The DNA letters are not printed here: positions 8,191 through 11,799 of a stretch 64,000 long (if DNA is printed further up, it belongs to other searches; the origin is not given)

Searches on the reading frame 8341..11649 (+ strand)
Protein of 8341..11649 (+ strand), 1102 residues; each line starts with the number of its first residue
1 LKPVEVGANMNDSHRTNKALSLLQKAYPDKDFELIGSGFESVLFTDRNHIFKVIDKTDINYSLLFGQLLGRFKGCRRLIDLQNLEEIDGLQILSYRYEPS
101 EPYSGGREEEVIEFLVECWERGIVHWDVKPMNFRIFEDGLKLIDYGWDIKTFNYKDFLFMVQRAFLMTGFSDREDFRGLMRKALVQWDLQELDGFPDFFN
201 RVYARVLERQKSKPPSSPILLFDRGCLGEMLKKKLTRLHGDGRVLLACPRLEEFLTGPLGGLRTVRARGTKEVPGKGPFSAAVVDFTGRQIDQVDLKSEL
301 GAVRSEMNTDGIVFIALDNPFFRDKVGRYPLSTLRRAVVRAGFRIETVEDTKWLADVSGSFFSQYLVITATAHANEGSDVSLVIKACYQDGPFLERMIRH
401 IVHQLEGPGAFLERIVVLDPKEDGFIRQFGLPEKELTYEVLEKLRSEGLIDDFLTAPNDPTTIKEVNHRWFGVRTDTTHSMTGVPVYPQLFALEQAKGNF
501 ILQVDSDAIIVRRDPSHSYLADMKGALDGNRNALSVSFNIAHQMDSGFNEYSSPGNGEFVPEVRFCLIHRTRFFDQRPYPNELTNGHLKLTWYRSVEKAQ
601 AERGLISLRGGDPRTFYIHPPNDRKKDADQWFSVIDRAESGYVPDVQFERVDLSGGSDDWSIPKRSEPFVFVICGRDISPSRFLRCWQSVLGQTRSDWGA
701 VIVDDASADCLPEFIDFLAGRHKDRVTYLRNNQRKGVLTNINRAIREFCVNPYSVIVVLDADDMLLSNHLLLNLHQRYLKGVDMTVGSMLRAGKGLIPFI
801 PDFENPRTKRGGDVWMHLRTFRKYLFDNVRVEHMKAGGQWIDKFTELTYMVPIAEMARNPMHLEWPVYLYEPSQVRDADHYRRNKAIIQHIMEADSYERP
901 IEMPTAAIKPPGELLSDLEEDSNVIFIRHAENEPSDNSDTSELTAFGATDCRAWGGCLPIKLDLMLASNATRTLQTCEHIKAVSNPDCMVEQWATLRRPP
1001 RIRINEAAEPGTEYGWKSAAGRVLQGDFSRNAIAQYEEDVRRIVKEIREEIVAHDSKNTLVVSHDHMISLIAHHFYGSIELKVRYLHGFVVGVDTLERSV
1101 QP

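Call 98: search_protein_families(library=pfam, proteins=[window:8341-11649:+], max_evalue=0.0001)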
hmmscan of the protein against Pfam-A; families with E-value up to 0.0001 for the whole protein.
window:8341-11649:+ (1102 aa): 2 families
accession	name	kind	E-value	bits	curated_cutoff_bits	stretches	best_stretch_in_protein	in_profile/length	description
PF00535.33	Glycos_transf_2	-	2.9e-16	60.3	23.3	1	681-799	11-125/168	Glycosyl transferase family 2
PF00300.27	His_Phos_1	-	3.3e-08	33.9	21.7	1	924-1078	1-161/194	Histidine phosphatase superfamily (branch 1)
